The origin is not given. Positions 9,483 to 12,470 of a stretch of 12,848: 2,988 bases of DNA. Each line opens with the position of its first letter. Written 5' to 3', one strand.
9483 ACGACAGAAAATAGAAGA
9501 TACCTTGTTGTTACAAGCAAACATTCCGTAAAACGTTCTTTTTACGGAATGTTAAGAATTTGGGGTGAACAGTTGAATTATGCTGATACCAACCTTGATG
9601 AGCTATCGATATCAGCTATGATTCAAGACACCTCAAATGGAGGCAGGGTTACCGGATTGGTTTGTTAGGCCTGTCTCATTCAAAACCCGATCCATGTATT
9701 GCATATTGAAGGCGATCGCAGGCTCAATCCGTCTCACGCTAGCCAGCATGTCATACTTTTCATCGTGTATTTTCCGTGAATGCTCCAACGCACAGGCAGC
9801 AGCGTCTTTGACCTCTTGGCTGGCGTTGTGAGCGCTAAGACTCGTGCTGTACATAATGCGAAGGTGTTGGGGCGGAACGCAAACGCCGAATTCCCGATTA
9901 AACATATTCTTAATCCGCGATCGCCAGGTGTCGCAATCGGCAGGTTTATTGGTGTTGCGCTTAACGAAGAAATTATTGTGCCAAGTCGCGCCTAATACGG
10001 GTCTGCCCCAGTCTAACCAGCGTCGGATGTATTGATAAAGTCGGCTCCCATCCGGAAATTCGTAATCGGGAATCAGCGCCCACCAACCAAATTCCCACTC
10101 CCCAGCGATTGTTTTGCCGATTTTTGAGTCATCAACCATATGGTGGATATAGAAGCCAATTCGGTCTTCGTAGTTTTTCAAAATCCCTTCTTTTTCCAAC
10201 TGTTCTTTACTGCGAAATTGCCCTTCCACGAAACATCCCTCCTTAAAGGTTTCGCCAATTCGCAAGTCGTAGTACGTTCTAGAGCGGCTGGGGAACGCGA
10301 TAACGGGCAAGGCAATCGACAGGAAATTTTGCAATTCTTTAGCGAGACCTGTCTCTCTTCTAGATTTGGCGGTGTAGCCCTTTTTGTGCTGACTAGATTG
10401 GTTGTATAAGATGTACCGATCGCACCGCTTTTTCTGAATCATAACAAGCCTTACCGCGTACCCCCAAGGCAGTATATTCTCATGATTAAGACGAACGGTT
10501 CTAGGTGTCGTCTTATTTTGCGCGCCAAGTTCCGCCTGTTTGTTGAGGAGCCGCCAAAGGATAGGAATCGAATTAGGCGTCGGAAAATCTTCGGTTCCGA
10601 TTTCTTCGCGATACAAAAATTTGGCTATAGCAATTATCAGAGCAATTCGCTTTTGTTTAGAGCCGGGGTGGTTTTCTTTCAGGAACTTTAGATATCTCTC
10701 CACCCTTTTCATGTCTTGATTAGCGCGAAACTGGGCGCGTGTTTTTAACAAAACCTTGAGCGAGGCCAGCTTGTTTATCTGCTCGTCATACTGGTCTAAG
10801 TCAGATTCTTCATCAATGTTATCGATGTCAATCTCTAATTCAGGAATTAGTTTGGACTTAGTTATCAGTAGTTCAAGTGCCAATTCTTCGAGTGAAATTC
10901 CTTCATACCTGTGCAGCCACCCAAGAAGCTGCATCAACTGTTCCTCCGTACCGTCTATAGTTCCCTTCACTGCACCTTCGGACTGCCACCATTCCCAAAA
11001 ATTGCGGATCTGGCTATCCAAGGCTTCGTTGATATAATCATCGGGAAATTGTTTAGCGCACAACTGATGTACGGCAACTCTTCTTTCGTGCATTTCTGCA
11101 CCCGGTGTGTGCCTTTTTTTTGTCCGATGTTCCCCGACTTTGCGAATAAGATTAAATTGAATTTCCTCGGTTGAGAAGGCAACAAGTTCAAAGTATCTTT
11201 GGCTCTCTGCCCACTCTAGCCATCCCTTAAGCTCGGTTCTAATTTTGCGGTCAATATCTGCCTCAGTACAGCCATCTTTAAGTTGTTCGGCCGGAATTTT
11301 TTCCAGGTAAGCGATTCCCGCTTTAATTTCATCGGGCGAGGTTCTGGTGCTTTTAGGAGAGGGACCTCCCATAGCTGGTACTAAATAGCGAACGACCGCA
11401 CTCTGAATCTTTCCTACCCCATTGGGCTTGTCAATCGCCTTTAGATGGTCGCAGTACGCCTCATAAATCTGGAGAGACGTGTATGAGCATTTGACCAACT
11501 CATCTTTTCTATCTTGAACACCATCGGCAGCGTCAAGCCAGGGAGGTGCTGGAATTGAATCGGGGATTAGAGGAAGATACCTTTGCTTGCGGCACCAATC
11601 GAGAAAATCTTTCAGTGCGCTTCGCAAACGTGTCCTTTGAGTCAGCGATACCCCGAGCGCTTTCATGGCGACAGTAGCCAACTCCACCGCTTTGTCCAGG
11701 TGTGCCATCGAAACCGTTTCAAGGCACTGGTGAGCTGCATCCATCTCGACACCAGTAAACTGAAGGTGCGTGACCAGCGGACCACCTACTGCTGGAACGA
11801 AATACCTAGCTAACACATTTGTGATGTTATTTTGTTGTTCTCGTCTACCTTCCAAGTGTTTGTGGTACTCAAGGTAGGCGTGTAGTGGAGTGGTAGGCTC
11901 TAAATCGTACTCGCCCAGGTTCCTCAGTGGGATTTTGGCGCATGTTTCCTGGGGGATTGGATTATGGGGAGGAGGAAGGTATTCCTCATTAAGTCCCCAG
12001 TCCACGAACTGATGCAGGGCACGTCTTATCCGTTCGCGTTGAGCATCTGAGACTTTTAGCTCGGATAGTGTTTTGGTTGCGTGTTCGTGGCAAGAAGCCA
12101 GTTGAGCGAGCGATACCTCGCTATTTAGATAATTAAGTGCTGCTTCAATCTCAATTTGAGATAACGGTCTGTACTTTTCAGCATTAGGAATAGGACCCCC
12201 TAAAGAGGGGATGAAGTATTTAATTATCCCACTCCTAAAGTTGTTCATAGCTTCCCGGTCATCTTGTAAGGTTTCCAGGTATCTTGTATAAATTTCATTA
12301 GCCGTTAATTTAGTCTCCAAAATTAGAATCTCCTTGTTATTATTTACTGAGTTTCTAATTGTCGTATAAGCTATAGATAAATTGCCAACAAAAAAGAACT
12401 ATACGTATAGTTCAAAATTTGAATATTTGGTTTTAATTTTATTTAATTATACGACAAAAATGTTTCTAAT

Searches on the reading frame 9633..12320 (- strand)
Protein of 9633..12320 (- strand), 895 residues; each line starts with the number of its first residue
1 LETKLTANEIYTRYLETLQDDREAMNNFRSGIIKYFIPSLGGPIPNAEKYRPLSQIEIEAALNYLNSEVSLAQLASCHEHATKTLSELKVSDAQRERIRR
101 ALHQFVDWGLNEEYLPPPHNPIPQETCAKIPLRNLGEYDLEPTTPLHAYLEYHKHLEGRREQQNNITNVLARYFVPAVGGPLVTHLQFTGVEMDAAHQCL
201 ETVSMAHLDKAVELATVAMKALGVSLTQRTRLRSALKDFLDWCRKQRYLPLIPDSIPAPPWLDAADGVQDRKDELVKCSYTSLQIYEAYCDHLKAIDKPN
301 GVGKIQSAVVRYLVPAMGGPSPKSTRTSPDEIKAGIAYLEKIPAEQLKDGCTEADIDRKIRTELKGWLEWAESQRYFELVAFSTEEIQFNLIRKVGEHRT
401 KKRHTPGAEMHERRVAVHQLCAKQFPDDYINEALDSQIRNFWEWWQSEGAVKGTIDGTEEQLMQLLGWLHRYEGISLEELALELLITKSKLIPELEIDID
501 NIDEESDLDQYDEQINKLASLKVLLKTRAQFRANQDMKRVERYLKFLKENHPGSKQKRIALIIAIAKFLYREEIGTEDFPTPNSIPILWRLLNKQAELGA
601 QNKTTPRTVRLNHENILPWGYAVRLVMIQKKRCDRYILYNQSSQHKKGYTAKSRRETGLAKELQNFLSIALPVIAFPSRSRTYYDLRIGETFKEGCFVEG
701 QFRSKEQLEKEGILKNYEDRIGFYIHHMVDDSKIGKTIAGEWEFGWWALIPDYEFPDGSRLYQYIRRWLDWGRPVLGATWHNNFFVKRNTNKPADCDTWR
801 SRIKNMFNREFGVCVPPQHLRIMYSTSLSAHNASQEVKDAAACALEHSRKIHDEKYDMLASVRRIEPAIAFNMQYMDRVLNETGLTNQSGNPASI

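Call 7: search_protein_families(library=pfam, proteins=[window:9633-12320:-], max_evalue=0.01)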
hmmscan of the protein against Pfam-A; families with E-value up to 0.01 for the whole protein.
window:9633-12320:- (895 aa): 1 family
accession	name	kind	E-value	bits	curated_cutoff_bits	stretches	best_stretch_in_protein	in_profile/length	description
PF01152.27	Bac_globin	-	0.0017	19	21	0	167-242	44-118/121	Bacterial-like globin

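Call 9: find_homologous_proteins(query=window:9633-12320:-)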
Query window:9633-12320:- (895 aa): 19 proteins with E <= 0.001 among 8000 candidates.
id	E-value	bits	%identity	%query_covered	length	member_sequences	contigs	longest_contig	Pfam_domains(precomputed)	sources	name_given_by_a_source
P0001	0.0e+0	2089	100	100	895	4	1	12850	-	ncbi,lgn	ncbi:MAG TPA: hypothetical protein V6D50_20105 [Chroococcales cyanobacterium]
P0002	0.0e+0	1847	87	100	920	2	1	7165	-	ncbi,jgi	jgi:hypothetical protein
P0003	0.0e+0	1845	90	98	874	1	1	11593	-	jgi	jgi:hypothetical protein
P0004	0.0e+0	1775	85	100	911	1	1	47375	-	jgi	jgi:hypothetical protein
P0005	0.0e+0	1568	75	100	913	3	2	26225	-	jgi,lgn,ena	-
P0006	0.0e+0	1413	68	99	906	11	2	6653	-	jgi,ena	-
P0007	9.8e-198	677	41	98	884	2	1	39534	-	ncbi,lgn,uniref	ncbi:hypothetical protein [Nostoc sp. C110]|uniref:hypothetical protein n=1 Tax=Nostoc sp. C110 TaxI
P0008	1.1e-195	671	40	99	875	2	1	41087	-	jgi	jgi:hypothetical protein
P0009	1.2e-189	651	40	99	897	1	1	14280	-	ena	-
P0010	2.7e-181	623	39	98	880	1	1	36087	-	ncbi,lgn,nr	ncbi:hypothetical protein NIES4074_65940 [Cylindrospermum sp. NIES-4074]|nr:hypothetical protein NIE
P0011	2.2e-178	613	38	98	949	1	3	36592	-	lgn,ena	-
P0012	2.4e-176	607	38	98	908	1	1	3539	-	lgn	-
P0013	5.2e-175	602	38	98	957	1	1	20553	-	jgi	jgi:hypothetical protein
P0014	9.5e-171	588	37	98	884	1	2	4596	-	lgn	-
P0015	8.1e-168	578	36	98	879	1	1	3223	-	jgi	jgi:hypothetical protein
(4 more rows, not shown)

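Call 10: search_protein_families(library=ncbifam, proteins=[window:9633-12320:-], max_evalue=0.1)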
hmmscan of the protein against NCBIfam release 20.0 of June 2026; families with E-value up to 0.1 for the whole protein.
window:9633-12320:- (895 aa): 0 families

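Call 11: search_dna_similar(query=window:9633-12320:-, collection=plasmids, mode=protein, max_rows=30)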
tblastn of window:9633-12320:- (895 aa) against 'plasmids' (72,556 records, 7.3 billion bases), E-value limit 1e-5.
Records with a match: 13; places in all: 13; records where one place covers at least 80% of the query: 2.
Best place of each record, by identity: <60% 13.
By first word of the organism name: Geminocystis 4; Trichormus 2; Nostoc 2; Calothrix 1; Anabaena 1; Aulosira 1; Leptolyngbya 1; Oscillatoria 1.
By predicted mobility (MOB-suite, as given by PLSDB): non-mobilizable 12; mobilizable 1.
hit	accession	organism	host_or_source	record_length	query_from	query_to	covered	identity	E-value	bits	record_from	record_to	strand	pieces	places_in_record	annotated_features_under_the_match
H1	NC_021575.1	Trichormus variabilis ATCC 29413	-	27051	5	882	98%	39.9%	0e+0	593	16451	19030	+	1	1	hypothetical protein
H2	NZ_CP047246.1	Trichormus variabilis 0441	cell culture,thermal spring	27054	5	882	98%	39.9%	0e+0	593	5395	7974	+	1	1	hypothetical protein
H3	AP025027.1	Calothrix sp. PCC 7716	-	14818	282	872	66%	30.0%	9e-59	227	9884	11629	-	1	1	unknown protein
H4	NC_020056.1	Anabaena cylindrica PCC 7122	water, most likely pond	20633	287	869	65%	23.7%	2e-36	157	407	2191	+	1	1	integrase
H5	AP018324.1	Nostoc sp. HK-01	-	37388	281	869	66%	23.2%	2e-17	96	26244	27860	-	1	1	hypothetical protein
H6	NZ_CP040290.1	Nostoc sp. C057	Phaeoceros,pure culture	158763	285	869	65%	22.0%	1e-16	93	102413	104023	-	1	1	site-specific integrase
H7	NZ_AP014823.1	Geminocystis sp. NIES-3709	-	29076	434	867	48%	24.2%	2e-16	92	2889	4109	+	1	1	hypothetical protein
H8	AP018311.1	Aulosira laxa NIES-50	-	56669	464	869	45%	24.4%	7e-8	64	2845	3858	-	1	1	hypothetical protein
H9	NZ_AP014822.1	Geminocystis sp. NIES-3709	-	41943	512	874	41%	26.5%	9e-19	100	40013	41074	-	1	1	hypothetical protein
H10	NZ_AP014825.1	Geminocystis sp. NIES-3709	-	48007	512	874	41%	26.5%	1e-18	100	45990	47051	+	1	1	hypothetical protein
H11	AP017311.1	Leptolyngbya sp. NIES-3755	-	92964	551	881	37%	28.1%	1e-25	122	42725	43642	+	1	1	unknown protein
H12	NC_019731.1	Oscillatoria nigro-viridis PCC 7112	-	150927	540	848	35%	25.6%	1e-16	93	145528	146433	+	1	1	tyrosine-type recombinase/integrase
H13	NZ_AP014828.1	Geminocystis sp. NIES-3709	-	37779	553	847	33%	25.7%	2e-8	66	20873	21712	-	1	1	hypothetical protein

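Call 12: find_encoding_contigs(protein=P0004, flank=10000, max_places=3)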
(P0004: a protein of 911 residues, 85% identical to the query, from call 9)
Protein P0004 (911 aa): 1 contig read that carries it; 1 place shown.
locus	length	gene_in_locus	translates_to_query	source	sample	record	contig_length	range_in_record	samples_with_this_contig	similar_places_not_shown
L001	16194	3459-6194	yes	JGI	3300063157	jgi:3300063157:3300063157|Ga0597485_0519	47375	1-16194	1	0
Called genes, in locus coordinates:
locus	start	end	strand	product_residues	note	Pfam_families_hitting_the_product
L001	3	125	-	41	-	?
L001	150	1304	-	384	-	PF13700:DUF4158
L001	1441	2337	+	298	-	PF00589:Phage_integrase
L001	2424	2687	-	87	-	-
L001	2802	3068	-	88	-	-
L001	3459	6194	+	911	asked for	-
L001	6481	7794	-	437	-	-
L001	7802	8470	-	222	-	PF00072:Response_reg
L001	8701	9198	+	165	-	PF01471:PG_binding_1, PF09374:PG_binding_3 (faint), PF01471:PG_binding_1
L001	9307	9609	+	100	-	-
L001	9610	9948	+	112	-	-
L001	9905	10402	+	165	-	PF01471:PG_binding_1, PF09374:PG_binding_3 (faint), PF01471:PG_binding_1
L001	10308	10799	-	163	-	-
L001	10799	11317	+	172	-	PF01471:PG_binding_1, PF09374:PG_binding_3 (faint), PF01471:PG_binding_1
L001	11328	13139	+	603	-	PF00884:Sulfatase, PF01663:Phosphodiest (faint)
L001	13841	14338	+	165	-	PF01471:PG_binding_1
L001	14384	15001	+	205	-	PF05019:Coq4 (weak)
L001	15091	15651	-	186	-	PF00239:Resolvase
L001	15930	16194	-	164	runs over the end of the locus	-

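Call 18: search_solved_structures(query=window:9633-12320:-, max_evalue=10, show_alignments=2)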
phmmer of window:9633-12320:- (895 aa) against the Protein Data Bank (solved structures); distinct sequences matched with E-value up to 10: 2.
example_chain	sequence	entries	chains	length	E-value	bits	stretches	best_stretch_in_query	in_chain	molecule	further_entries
3tnv_A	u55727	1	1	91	0.18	13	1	441-472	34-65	Acylphosphatase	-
2bjq_A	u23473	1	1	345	0.35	12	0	756-781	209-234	MFP2A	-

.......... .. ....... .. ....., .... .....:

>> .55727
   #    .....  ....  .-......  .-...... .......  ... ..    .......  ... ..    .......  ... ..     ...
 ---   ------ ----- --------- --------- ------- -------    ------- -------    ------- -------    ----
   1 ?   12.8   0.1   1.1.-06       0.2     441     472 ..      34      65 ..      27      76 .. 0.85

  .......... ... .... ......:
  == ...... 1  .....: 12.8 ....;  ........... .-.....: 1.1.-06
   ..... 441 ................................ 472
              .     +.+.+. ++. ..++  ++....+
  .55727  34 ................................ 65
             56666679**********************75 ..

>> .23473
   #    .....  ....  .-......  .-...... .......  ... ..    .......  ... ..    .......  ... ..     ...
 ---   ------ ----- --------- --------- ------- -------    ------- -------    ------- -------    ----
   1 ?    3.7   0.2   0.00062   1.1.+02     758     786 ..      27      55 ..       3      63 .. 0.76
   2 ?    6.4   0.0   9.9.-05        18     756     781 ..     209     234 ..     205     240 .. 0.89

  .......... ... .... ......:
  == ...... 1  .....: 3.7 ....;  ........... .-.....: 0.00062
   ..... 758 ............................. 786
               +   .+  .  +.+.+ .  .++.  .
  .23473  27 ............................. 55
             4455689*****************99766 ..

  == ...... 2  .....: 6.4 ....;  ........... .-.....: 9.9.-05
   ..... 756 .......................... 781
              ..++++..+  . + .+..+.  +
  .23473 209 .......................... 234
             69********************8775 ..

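Call 20: search_solved_structures(query=A1, max_evalue=10, show_alignments=3)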
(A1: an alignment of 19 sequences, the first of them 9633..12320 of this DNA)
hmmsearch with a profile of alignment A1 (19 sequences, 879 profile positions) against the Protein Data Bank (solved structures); distinct sequences matched with E-value up to 10: 2.
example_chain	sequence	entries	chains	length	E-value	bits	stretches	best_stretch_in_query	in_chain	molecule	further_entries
9hlo_B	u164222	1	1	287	0.031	15.6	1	581-671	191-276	Abortive infection protein AbiGII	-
3nrw_A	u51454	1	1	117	0.11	13.8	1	450-488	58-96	Phage integrase/site-specific recombinase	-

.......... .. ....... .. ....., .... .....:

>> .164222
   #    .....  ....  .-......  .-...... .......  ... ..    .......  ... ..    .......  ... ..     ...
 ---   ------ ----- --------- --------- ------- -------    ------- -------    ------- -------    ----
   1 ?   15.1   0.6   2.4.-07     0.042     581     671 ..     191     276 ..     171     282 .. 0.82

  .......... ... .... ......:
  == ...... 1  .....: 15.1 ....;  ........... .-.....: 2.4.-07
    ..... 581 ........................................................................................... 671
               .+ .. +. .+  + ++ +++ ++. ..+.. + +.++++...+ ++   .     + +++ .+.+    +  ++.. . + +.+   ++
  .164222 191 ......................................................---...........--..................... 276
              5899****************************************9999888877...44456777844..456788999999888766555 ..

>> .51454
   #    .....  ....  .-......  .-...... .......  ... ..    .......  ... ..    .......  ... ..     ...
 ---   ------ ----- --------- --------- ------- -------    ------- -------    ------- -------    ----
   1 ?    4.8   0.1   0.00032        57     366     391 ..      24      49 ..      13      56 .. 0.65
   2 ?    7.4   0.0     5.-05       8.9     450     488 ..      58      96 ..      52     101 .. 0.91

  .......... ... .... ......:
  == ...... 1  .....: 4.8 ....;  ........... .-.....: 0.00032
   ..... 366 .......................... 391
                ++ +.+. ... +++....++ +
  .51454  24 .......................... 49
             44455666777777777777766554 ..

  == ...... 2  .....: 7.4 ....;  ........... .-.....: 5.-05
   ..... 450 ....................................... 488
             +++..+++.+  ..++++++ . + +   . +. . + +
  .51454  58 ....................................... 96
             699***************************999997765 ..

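Call 22: find_encoding_contigs(protein=P0005, flank=10000, max_places=3)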
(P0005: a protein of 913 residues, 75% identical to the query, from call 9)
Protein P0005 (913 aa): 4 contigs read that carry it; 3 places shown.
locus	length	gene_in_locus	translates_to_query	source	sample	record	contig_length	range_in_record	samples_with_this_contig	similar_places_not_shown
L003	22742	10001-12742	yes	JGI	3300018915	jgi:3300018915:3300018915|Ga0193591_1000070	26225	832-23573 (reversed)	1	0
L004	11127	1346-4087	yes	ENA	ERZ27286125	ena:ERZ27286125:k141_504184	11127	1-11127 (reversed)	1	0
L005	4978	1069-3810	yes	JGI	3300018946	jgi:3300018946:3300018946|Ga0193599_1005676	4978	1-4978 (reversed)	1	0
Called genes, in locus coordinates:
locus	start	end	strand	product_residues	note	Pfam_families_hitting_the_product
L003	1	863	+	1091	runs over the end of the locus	PF08706:D5_N, PF19263:DUF5906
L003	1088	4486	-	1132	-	PF13643:DUF4145 (weak), PF04313:HSDR_N, PF00270:DEAD, PF04851:ResIII, PF18766:SWI2_SNF2, PF00271:Helicase_C (weak), PF08463:EcoEI_R_C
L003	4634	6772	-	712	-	-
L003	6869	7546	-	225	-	PF05685:Uma2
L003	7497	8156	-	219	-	-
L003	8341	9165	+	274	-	-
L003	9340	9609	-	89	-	-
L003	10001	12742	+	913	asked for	-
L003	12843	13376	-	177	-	PF05685:Uma2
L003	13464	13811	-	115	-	-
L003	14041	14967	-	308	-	PF05063:MT-A70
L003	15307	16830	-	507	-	-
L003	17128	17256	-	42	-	-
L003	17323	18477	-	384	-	PF18742:DpnII-MboI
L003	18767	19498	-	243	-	PF05685:Uma2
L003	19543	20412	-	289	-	PF02899:Phage_int_SAM_1 (weak), PF00589:Phage_integrase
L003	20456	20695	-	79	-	-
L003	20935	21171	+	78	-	-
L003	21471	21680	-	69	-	-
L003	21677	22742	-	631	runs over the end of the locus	?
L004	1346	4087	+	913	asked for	-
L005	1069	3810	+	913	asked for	-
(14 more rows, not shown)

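Call 23: find_encoding_contigs(protein=P0006, flank=10000, max_places=3)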
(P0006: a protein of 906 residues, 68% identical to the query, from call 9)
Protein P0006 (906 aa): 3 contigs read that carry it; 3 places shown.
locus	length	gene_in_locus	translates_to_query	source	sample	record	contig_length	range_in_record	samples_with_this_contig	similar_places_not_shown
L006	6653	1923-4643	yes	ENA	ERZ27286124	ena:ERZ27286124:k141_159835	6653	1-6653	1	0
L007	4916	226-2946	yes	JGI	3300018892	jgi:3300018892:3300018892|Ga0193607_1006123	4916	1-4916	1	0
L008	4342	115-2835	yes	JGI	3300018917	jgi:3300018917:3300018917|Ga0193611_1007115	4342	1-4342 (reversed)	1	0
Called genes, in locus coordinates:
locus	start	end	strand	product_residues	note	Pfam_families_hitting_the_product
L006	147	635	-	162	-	PF01724:DUF29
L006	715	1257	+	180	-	PF13384:HTH_23 (faint)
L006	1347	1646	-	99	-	-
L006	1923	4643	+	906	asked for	-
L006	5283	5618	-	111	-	-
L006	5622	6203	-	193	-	-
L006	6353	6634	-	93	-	-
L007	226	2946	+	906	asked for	-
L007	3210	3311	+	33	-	-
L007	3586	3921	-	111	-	-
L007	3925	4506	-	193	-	-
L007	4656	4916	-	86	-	?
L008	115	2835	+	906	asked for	-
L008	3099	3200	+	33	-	-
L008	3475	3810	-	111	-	-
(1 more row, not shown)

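Call 24: find_encoding_contigs(protein=P0002, flank=10000, max_places=3)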
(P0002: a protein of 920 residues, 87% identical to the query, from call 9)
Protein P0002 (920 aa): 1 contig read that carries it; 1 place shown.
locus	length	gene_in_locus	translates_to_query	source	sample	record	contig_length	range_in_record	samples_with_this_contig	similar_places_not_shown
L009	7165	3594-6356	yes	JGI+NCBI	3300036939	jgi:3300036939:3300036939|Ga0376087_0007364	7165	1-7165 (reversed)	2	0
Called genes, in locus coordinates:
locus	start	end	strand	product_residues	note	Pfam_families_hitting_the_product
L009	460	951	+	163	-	PF00702:Hydrolase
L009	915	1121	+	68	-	-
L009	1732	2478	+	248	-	PF05869:Dam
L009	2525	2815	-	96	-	-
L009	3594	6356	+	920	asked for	-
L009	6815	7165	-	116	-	?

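Call 25: find_encoding_contigs(protein=P0003, flank=10000, max_places=3)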
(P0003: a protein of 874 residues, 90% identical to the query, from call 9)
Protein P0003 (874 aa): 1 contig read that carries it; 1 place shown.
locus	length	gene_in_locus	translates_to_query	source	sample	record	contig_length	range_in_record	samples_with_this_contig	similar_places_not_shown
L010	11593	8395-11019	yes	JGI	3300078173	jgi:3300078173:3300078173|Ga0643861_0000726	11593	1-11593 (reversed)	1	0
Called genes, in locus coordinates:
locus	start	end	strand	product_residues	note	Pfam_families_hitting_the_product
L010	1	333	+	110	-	?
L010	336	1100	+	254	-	-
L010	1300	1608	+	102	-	-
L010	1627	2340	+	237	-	-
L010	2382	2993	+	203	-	-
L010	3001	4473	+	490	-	-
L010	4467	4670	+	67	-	-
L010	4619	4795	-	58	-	-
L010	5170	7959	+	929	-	PF12965:DUF3854 (faint), PF08706:D5_N, PF19263:DUF5906 (weak)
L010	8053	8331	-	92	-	-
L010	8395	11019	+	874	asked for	-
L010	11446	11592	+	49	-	?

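Call 33: predict_structure(alignment_id=A1)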
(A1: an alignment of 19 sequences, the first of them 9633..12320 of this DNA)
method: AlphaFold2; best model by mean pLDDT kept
length: 895 residues; sequences in the alignment: 19
mean_pLDDT: 75.1   pTM: 0.37
mean pLDDT of the five models: 75.1, 74.3, 72.3, 70.9, 70.6
residues with pLDDT >= 90: 111; 70-90: 558; 50-70: 113; < 50: 113
segments of 3 or more residues with pLDDT < 50: 253-278, 379-414, 603-610, 645-647, 730-743, 847-857, 886-895
pLDDT, mean of each block of 10 residues (from residue 1): 72 87 86 89 70 81 89 85 78 80 87 79 74 78 90 83 88 89 78 88 90 88 74 88 87 39 29 38 85 79 84 83 76 83 76 66 81 70 32 29 37 52 62 87 86 78 86 80 83 63 58 74 79 88 77 79 89 61 74 80 43 71 93 81 59 83 93 79 83 85 88 88 75 32 62 89 93 81 86 86 90 82 83 81 58 47 77 88 49 32
secondary structure, 60 per line:
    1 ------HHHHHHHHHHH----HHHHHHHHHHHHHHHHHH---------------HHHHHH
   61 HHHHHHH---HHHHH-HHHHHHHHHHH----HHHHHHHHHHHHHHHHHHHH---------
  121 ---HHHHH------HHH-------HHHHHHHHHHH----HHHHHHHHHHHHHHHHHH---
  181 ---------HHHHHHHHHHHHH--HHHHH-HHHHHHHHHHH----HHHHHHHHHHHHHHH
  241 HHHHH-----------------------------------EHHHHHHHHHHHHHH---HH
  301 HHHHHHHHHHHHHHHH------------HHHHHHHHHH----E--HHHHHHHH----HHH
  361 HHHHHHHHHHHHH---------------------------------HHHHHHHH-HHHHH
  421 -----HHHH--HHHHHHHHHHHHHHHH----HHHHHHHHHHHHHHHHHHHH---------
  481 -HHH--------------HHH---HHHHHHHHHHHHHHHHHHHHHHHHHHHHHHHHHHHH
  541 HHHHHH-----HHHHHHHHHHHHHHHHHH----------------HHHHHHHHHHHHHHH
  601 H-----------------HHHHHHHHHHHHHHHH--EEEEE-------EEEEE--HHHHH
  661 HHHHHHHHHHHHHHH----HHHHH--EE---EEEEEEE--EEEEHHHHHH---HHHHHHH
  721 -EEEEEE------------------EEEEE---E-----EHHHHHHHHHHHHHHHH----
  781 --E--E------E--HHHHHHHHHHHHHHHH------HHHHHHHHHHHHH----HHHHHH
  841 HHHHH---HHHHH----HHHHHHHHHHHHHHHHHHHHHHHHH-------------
elements in order (helices of 4 or more, strands of 3 or more residues): H7-17 H22-39 H55-67 H71-75 H77-87 H92-111 H124-128 H145-155 H160-177 H190-202 H205-209 H211-221 H226-245 H282-295 H299-316 H329-338 H346-353 H358-373 H407-414 H416-420 H426-429 H432-447 H452-471 H505-546 H552-569 H586-601 H619-634 E637-641 E649-653 H656-675 H680-684 E692-698 E701-704 H705-710 H714-720 E722-727 E746-750 H761-776 H796-811 H818-830 H835-845 H849-853 H858-882

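Call 35: find_encoding_contigs(protein=P0010, flank=10000, max_places=2)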
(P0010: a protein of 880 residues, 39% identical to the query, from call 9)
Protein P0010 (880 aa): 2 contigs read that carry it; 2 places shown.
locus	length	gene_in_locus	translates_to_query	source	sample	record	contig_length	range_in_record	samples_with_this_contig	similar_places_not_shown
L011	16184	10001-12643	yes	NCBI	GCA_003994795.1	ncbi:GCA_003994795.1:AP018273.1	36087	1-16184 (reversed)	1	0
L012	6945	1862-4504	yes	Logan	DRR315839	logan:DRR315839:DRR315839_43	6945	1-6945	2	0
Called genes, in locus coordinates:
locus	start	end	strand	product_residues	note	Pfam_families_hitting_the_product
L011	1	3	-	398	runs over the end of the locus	PF01420:Methylase_S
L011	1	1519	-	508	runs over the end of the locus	PF12161:HsdM_N, PF02384:N6_Mtase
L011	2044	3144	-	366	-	PF00142:Fer4_NifH (weak), PF01656:CbiA, PF02374:ArsA_ATPase, PF06564:CBP_BcsQ (weak), PF07015:VirC1 (weak), PF09140:MipZ (weak), PF10609:ParA, PF13614:AAA_31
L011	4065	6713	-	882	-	PF00580:UvrD-helicase (faint), PF04851:ResIII (weak), PF13086:AAA_11, PF13604:AAA_30, PF05127:NAT10_TcmA_helicase (faint), PF13245:AAA_19, PF13087:AAA_12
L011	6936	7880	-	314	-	-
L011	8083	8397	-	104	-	PF00589:Phage_integrase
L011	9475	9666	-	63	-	-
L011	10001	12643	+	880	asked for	-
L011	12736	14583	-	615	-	-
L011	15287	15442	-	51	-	-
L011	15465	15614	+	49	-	-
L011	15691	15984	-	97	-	-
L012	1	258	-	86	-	?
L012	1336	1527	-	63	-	-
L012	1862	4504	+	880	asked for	-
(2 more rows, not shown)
